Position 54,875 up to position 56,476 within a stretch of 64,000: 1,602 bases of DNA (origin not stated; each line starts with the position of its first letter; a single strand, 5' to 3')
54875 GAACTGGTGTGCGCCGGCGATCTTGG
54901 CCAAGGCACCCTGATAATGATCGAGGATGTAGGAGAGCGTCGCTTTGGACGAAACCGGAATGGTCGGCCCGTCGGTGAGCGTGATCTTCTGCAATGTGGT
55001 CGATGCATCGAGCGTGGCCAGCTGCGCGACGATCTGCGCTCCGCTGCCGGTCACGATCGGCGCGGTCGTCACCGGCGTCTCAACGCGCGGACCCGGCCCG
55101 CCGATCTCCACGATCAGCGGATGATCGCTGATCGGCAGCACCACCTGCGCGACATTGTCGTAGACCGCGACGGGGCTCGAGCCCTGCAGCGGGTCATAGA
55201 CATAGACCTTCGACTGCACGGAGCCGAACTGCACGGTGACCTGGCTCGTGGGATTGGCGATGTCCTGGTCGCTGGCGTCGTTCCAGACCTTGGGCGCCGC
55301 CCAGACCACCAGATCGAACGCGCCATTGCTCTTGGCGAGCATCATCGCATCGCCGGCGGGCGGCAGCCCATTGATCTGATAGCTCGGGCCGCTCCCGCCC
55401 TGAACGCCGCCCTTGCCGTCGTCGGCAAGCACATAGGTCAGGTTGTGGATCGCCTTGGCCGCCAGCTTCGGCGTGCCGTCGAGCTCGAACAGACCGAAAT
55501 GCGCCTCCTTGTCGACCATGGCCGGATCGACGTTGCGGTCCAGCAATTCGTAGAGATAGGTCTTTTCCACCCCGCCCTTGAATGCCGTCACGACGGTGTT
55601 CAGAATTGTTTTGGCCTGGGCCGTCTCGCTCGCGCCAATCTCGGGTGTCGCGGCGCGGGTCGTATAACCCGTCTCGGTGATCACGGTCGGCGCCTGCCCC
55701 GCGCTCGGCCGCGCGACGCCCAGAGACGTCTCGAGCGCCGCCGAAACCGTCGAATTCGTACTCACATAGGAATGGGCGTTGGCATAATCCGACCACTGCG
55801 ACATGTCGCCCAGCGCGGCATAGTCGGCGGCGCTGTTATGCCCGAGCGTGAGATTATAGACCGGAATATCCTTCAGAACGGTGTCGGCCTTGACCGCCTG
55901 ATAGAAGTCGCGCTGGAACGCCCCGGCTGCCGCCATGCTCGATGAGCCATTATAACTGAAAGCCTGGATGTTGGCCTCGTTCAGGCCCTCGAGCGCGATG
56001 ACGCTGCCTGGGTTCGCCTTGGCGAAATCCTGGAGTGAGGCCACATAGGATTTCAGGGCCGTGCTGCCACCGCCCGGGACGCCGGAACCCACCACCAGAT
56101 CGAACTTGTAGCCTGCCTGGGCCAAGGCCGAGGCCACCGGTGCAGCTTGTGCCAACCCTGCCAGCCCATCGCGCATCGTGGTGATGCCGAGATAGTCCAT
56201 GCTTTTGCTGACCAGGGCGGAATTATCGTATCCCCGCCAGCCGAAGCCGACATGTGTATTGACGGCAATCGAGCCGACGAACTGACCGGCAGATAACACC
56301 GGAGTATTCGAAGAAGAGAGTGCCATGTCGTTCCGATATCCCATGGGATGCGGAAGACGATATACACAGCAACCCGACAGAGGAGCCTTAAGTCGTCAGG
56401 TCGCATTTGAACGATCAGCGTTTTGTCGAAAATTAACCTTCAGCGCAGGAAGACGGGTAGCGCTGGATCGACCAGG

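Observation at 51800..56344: Giant glycanase-like protein with an unfamiliar GH + YD-like module + T1SS-tail architecture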

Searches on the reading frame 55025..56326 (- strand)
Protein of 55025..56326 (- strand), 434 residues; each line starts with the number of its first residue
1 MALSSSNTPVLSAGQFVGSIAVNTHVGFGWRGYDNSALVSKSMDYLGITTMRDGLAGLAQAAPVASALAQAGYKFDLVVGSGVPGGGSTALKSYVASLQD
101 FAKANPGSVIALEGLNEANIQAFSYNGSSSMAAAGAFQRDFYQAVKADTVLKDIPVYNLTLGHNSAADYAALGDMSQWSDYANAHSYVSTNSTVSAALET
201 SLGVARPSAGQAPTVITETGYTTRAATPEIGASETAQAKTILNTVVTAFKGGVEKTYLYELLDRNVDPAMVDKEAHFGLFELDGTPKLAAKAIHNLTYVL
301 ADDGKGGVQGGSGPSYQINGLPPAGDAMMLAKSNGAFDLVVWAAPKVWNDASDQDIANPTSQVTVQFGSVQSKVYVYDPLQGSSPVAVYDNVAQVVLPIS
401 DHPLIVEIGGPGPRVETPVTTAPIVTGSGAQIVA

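Call 21: search_solved_structures(query=A1, max_evalue=10, show_alignments=3)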
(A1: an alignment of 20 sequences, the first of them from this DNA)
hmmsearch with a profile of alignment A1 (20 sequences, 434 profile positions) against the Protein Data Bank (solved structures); distinct sequences matched with E-value up to 10: 5.
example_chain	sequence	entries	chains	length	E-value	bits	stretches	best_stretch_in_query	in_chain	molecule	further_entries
6jms_A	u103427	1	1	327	4.1e-05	26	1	195-286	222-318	Pollen allergen CJP38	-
3ur7_A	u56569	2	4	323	0.0038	19.5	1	254-288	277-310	Glucan endo-1,3-beta-D-glucosidase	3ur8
4gzi_A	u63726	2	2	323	0.0044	19.3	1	254-288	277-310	Glucan endo-1,3-beta-D-glucosidase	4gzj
6fcg_A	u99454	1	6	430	0.027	16.7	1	200-287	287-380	Glycoside hydrolase, GH17 family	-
4hpg_A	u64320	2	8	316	1.2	11.2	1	238-280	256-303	Beta-1,3-glucanase | Beta-1,3-glucanase form 'RRII Gln 2'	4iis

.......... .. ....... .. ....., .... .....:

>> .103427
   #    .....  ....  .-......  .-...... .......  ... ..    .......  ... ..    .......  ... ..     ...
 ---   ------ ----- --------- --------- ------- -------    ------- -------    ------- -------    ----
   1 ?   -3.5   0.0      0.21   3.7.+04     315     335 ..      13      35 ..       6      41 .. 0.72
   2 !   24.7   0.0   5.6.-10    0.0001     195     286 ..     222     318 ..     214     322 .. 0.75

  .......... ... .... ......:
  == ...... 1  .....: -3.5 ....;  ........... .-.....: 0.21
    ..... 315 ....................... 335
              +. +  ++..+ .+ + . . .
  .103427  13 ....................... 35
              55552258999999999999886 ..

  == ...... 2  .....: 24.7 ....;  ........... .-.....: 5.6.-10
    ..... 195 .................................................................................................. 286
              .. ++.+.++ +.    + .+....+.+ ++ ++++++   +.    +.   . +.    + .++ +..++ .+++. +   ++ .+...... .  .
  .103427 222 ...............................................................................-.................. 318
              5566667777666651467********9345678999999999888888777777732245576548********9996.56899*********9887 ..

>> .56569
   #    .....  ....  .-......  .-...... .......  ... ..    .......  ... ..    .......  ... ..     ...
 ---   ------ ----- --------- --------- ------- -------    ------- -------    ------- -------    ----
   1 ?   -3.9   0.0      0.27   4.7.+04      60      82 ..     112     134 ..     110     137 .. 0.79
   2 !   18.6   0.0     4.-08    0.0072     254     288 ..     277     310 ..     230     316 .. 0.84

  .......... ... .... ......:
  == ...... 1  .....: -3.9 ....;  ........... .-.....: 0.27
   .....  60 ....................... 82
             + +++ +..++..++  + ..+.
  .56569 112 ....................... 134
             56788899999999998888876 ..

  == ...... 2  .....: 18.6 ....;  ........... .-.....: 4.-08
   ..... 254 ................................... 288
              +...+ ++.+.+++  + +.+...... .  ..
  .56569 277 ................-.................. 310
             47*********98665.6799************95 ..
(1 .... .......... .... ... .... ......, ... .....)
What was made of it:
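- On GH17 (Pfam PF00332): The PDB profile match covers only the C-terminal third of the barrel, E=4e-5 (call 21).
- A PDB profile search hits GH17 at E=4e-5 across the nucleophile and hFGLF motifs (call 21).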

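Call 23: search_protein_families(library=pfam, proteins=[window:55025-56326:-], max_evalue=10)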
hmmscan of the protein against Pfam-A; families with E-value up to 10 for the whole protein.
seq(434 aa): 1 family
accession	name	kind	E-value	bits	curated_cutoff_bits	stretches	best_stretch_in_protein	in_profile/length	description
PF00365.25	PFK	-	0.027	14.3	30.9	1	46-171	30-146/277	Phosphofructokinase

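Call 27: predict_structure(alignment_id=A1)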
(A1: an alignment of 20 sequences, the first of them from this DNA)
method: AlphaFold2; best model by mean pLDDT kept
length: 434 residues; sequences in the alignment: 20
mean_pLDDT: 84.5   pTM: 0.87
mean pLDDT of the five models: 84.5, 81.3, 73.7, 67.2, 66.1
residues with pLDDT >= 90: 222; 70-90: 145; 50-70: 37; < 50: 30
segments of 3 or more residues with pLDDT < 50: 1-7, 223-225, 266-271, 307-310, 418-423
pLDDT, mean of each block of 10 residues (from residue 1): 49 93 85 83 94 84 91 94 86 95 96 91 89 94 97 96 84 91 86 87 86 89 52 82 95 92 62 69 87 94 57 79 91 87 90 87 93 94 93 96 92 62 51 54
secondary structure, 60 per line:
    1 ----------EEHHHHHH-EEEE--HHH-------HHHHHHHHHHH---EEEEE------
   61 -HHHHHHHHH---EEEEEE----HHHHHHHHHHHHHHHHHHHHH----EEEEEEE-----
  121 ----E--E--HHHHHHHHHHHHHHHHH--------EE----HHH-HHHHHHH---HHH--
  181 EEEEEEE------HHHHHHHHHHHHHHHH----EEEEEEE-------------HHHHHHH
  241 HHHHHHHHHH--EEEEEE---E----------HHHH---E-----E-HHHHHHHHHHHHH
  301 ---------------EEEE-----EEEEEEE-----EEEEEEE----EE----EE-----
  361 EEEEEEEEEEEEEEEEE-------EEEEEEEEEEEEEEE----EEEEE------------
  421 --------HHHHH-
elements in order: H13-18 E20-23 H36-46 E50-54 H62-70 E74-79 H84-104 E109-115 H131-147 H166-172 E181-187 H194-209 E214-220 H234-250 E253-258 H273-276 H288-300 E316-319 E325-331 E337-343 E361-377 E385-399 E404-408 H429-433
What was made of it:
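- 54845..55084 (-): Conserved linker or small domain of unknown fold, aa 421-500. no Pfam hit (call 23); low pLDDT at the modelled edge (call 27); not modelled further
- On Clan GH-A glycoside hydrolases: AF2 model with eight strand-helix units, pLDDT 84.5 (call 27).
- The AF2 model has pLDDT 84.5 and pTM 0.87 (call 27).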

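Call 30: fold_search(model_id=the predicted structure, library=pdb)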
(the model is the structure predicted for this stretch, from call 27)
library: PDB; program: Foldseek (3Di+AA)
matches with E <= 10: 1340; with E <= 0.001: 273
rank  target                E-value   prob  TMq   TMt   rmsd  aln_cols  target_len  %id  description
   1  4zn2_A                6.9e-18  1.00  0.64  0.67   5.3       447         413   15  Glycosyl hydrolase from Pseudomonas aeruginosa (released 2016-01-06)
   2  9g17_A                9.8e-17  1.00  0.65  0.68   5.7       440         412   16  Structure of PslG with a covalently- bound pentasaccharide (released 2025-03-05)
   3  5bx9                  2.1e-16  1.00  0.63  0.66   5.6       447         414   16  Structure of PslG from Pseudomonas aeruginosa (released 2015-10-07)
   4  8i0x_A                2.1e-12  1.00  0.55  0.49   8.0       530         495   15  Beta-Xylosidase JB13GH39P28 showing salt/ethanol/trypsin tolerance, low-pH/low-Temperature activity, and transformatio (released 2024-04-24)
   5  8i0j_A                4.3e-12  1.00  0.58  0.52   7.7       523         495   14  JB13GH39P28 mutant-D41G (released 2024-04-24)
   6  8i0j_B                8.2e-12  1.00  0.57  0.51   7.4       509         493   14  JB13GH39P28 mutant-D41G (released 2024-04-24)
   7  8p67_B                1.6e-11  1.00  0.55  0.55   7.1       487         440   12  Crystal structure of Thermothelomyces thermophila (double mutant EE) in complex with aldotetrauronic acid (released 2024-05-22)
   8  7o0e_G                2.2e-11  1.00  0.56  0.55   6.8       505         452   11  Crystal structure of GH30 (mutant E188A) complexed with aldotriuronic acid from Thermothelomyces thermophila. (released 2021-09-08)
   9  6uqj                  2.4e-11  1.00  0.55  0.49   8.2       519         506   12  Crystal structure of the GH39 enzyme from Xanthomonas axonopodis pv. citri (released 2020-07-22)
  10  8p67_A                2.5e-11  1.00  0.57  0.56   6.4       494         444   12  Crystal structure of Thermothelomyces thermophila (double mutant EE) in complex with aldotetrauronic acid (released 2024-05-22)
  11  4ekj                  4.3e-11  1.00  0.61  0.55   6.1       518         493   15  Crystal structure of a monomeric beta-xylosidase from Caulobacter crescentus CB15 (released 2012-09-26)
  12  6d7j_C                5.8e-11  1.00  0.44  0.26  16.3       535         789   12  The Crystal Structure of Parabacteroides merdae Beta-Glucuronidase (GUS) with Glycerol in Active-Site (released 2019-05-01)
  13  7o0e_A                7.7e-11  1.00  0.58  0.57   6.4       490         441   12  Crystal structure of GH30 (mutant E188A) complexed with aldotriuronic acid from Thermothelomyces thermophila. (released 2021-09-08)
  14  6d7j_A                8.2e-11  1.00  0.42  0.25  16.5       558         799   11  The Crystal Structure of Parabacteroides merdae Beta-Glucuronidase (GUS) with Glycerol in Active-Site (released 2019-05-01)
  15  6d7j_B                9.8e-11  1.00  0.44  0.26  16.7       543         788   11  The Crystal Structure of Parabacteroides merdae Beta-Glucuronidase (GUS) with Glycerol in Active-Site (released 2019-05-01)
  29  4wtr_A                1.7e-09  1.00  0.45  0.70   4.0       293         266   14  Active-site mutant of Rhizomucor miehei beta-1,3-glucanosyltransferase in complex with laminaribiose (released 2015-08-12)
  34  4wtp                  6.5e-09  1.00  0.45  0.70   4.5       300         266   14  Crystal structure of glycoside hydrolase family 17 beta-1,3-glucanosyltransferase from Rhizomucor miehei (released 2015-08-12)
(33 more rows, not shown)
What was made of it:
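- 55427..56299 (-): (beta/alpha)8 barrel of a clan GH-A type glycoside hydrolase, aa ~16-306. AF2 model (call 27); Foldseek top hits PslG/GH39, GH30, GH79, GH17 (call 30); PDB profile hits to GH17 (call 21)
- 55103..55381 (-): Beta-sandwich domain packed after the barrel, aa ~322-414. calls 27, 30 (same two-domain layout as PslG, GH39, GH30)
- On Clan GH-A glycoside hydrolases: 273 Foldseek hits at E<=1e-3; the 50 best listed are all GH-A-type barrels (call 30).
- Closest known: PslG of Pseudomonas aeruginosa. Same: It is the best structural match: the same TIM barrel plus beta-sandwich layout, with E=7e-18 and TM 0.64-0.68 (call 30).
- Checked: The TIM barrel covers aa ~16-306 and a beta-sandwich covers aa ~322-414 (AF2 pLDDT 84.5, pTM 0.87, call 27; Foldseek, call 30).
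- The Foldseek top hits are PslG structures 4zn2/9g17/5bx9 (E=7e-18 to 2e-16, TM 0.63-0.68), followed by GH39, GH30, GH79 and GH17 (call 30). The best structural match is a cluster-encoded exopolysaccharide hydrolase, PslG (call 30). GH17 includes glucanosyltransferases (4wtr/4wtp among the hits, call 30).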

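Call 49: search_protein_representatives(alignment_id=A1)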
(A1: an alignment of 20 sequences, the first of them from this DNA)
Query: 20 sequences, 434 profile positions. Proteins with E-value up to 0.001 (for the whole library): 5611; up to 1e-10: 4250; up to 1e-30: 2094. The best 150 are listed.
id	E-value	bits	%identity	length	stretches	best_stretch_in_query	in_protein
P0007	1.1e-216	736.4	-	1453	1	1-433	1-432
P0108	1.4e-216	736.0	-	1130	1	1-433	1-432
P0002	1.9e-211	719.1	-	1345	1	1-434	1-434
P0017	2.7e-206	702.1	-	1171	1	10-433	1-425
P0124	1.6e-197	673.3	-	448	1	4-433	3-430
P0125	1.3e-195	667.0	-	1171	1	4-434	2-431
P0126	8.3e-188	641.2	-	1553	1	10-434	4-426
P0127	3.7e-178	609.4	-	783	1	56-433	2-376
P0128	3.6e-173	593.0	-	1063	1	8-434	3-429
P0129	6.1e-167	572.5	-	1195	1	10-434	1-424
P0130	2.8e-166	570.3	-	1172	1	18-433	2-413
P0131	1.4e-165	568.0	-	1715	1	8-434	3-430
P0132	1.0e-164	565.2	-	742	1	8-434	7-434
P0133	1.3e-162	558.2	-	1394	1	6-433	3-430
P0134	1.9e-161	554.4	-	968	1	3-433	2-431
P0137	1.3e-154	531.9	-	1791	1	11-434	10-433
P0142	6.4e-149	513.1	-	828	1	9-434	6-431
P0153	2.1e-135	468.6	-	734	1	9-417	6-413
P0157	3.9e-133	461.1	-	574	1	6-411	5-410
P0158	5.4e-133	460.6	-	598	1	9-428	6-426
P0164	7.4e-129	447.0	-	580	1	9-431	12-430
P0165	2.5e-126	438.6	-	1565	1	7-430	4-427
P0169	3.1e-121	421.9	-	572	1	11-422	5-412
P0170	6.9e-121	420.7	-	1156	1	9-413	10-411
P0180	4.0e-113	395.2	-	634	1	9-412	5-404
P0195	4.0e-108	378.7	-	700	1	9-420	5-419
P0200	2.7e-106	372.6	-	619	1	7-413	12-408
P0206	2.2e-105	369.7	-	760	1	9-417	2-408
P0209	8.2e-105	367.8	-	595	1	9-413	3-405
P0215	2.7e-104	366.1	-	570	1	10-414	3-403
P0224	2.6e-102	359.5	-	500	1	8-429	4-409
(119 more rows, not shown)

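Call 50: search_protein_families(library=pfam, proteins=[P0132, P0142, P0153, P0158, P0164, P0180, P0195, P0209, P0137, P0165], max_evalue=0.01)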
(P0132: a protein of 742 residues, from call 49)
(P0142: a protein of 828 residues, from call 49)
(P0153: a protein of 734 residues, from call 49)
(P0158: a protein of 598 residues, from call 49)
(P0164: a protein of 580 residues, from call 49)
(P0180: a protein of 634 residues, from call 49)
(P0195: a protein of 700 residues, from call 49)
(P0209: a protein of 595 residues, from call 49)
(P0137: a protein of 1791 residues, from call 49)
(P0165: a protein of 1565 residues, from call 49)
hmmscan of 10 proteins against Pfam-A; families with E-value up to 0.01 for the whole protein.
P0132 (742 aa): 0 families

P0142 (828 aa): 0 families

P0153 (734 aa): 2 families
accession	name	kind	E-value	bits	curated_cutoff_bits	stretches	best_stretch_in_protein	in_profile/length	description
PF17936.7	Big_6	-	2.9e-08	34.3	27.6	2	437-502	11-77/83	Bacterial Ig domain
PF16640.11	Big_3_5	-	1.7e-07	32.1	35.5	2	437-509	12-87/88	Bacterial Ig-like domain (group 3)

P0158 (598 aa): 3 families
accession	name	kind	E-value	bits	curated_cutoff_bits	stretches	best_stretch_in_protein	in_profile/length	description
PF00353.25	HemolysinCabind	-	5.9e-19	68.1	23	2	427-461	2-36/36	RTX calcium-binding nonapeptide repeat (4 copies)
PF08548.17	Peptidase_M10_C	-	1.1e-08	35.6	20.7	1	445-587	68-187/193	Peptidase M10 serralysin C terminal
PF00332.24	Glyco_hydro_17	-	0.0028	17.8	28.2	1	253-285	270-301/306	Glycosyl hydrolases family 17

P0164 (580 aa): 2 families
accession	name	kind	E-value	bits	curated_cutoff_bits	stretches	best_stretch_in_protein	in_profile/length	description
PF17936.7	Big_6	-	2.3e-07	31.4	27.6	1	428-494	11-78/83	Bacterial Ig domain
PF19077.6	Big_13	-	1.1e-05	26.3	27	1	433-500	30-100/102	Bacterial Ig-like domain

P0180 (634 aa): 1 family
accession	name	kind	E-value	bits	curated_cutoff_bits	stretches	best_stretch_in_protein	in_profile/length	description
PF16841.11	CBM60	-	9.5e-29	100.2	28.2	2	527-621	2-89/91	Ca-dependent carbohydrate-binding module xylan-binding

P0195 (700 aa): 1 family
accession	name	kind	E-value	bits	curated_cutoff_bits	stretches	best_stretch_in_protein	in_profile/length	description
PF00353.25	HemolysinCabind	-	0.00045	20.6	23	0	571-592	2-23/36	RTX calcium-binding nonapeptide repeat (4 copies)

P0209 (595 aa): 1 family
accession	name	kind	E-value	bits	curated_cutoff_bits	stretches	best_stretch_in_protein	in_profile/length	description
PF17936.7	Big_6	-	0.0001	22.9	27.6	1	412-490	1-73/83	Bacterial Ig domain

P0137 (1791 aa): 1 family
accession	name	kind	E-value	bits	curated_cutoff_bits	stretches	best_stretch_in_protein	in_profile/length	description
PF22145.1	GtfA_EBD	-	0.00067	20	27.9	0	881-926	47-90/97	GtfA extended beta-sheet domain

P0165 (1565 aa): 3 families
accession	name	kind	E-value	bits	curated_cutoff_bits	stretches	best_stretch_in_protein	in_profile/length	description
PF05593.20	RHS_repeat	-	1.8e-12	47.7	22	1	1000-1036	1-35/38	RHS Repeat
PF00353.25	HemolysinCabind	-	1.2e-08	35.1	23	1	1460-1494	1-35/36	RTX calcium-binding nonapeptide repeat (4 copies)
PF17164.10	DUF5122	-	7.8e-05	23.3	27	0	965-984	15-33/36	Domain of unknown function (DUF5122) beta-propeller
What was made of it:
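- On GH17 (Pfam PF00332): A relative, P0158, scores 17.8 bits against a cutoff of 28.2 (call 50).
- On Type I secretion substrates (RTX type): Relatives with the same catalytic domain carry strong arrays (call 50).
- Relatives of the catalytic domain carry strong RTX and serralysin C-terminal domains (call 50). A relative, P0165, has a Pfam-significant RHS_repeat (call 50).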

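Call 69: list_cluster_members(proteins=[P0158, P0165, P0157, P0169, P0195, P0170, P0200, P0206, P0215, P0224])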
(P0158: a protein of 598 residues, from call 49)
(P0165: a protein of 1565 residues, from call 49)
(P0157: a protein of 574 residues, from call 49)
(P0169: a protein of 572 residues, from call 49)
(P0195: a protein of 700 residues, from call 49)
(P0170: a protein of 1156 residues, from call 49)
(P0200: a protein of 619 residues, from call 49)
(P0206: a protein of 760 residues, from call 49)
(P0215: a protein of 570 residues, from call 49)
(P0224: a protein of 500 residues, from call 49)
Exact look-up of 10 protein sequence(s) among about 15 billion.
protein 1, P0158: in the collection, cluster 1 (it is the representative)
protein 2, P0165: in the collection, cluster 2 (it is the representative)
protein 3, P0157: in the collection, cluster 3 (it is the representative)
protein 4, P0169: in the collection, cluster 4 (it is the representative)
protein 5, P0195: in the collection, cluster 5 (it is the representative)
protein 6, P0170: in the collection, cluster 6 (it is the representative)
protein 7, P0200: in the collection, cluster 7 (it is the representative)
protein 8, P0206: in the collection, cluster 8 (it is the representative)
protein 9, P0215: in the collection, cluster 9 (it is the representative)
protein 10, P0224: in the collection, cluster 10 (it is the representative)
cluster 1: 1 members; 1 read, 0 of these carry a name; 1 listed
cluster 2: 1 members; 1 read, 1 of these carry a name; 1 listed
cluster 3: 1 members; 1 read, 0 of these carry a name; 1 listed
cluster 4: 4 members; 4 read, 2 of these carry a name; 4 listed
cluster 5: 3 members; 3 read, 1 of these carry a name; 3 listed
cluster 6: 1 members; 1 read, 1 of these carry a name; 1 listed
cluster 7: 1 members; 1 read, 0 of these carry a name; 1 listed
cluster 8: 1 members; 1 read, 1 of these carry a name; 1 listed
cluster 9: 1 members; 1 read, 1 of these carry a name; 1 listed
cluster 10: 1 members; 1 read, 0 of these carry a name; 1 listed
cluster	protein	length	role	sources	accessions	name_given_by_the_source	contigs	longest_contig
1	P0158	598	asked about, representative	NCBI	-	-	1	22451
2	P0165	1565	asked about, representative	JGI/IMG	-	YD repeat-containing protein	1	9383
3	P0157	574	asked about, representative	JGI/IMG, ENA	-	-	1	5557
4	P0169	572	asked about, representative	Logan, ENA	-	-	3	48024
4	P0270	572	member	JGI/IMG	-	Ca2+-binding RTX toxin-like protein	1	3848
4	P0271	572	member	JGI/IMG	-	Ca2+-binding RTX toxin-like protein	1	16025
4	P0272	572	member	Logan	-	-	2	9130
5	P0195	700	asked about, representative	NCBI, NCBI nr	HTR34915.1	MAG TPA: hypothetical protein VMH80_03365 [Bryobacteraceae bacterium] | hypothetical protein [Bryobacteraceae bacterium]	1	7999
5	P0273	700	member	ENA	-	-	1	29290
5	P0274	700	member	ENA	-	-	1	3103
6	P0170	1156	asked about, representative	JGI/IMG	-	Ca2+-binding RTX toxin-like protein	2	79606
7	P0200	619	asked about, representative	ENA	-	-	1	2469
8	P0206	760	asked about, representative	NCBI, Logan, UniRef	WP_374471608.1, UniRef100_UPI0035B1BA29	calcium-binding protein [Phenylobacterium sp.] | calcium-binding protein n=1 Tax=Phenylobacterium sp. TaxID=1871053 RepID=UPI0035B1BA29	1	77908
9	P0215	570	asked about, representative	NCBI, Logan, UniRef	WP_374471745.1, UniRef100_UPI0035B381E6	calcium-binding protein [Phenylobacterium sp.] | calcium-binding protein n=1 Tax=Phenylobacterium sp. TaxID=1871053 RepID=UPI0035B381E6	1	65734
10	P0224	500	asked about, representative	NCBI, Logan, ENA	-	-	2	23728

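Call 70: find_homologous_proteins(query=P0158, max_evalue=1e-10)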
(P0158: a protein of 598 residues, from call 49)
Query P0158 (598 aa): 5381 proteins with E <= 1e-10 among 8000 candidates; the best 120 are listed.
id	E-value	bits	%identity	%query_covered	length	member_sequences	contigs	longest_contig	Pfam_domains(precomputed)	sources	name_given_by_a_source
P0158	0.0e+0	1318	100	100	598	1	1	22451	PF08548.18,PF00353.26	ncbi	-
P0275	7.1e-152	525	62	67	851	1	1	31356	-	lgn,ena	-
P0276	7.0e-151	522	60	68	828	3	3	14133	-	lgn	-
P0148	1.6e-149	517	50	67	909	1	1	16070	PF00353.26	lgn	-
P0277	2.0e-149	517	60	68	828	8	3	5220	-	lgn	-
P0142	8.1e-147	508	58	68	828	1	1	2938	-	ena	-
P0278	6.5e-146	505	57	67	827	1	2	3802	-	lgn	-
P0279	1.0e-135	472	53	72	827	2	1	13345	-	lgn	-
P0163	3.3e-118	414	48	73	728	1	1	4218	-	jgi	jgi:hypothetical protein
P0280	1.3e-114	402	57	53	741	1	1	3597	-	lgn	-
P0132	1.4e-109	385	46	68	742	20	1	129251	-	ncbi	ncbi:RHS repeat domain-containing protein, partial [Xanthobacter versatilis]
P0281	2.3e-102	362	46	67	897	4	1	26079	-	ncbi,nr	ncbi:hypothetical protein [Rhizobium rhizosphaerae]|nr:hypothetical protein [Xaviernesmea rhizosphae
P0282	3.0e-97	345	36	82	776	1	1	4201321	PF00353.26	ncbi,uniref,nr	ncbi:hypothetical protein MVG78_16720 [Roseomonas gilardii subsp. gilardii]|uniref:calcium-binding p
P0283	6.0e-95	337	38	98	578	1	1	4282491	PF00353.26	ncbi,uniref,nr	ncbi:hypothetical protein [Rhizobium sp. CC-YZS058]|uniref:hypothetical protein n=1 Tax=Rhizobium sp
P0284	1.9e-88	316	41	66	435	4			-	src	-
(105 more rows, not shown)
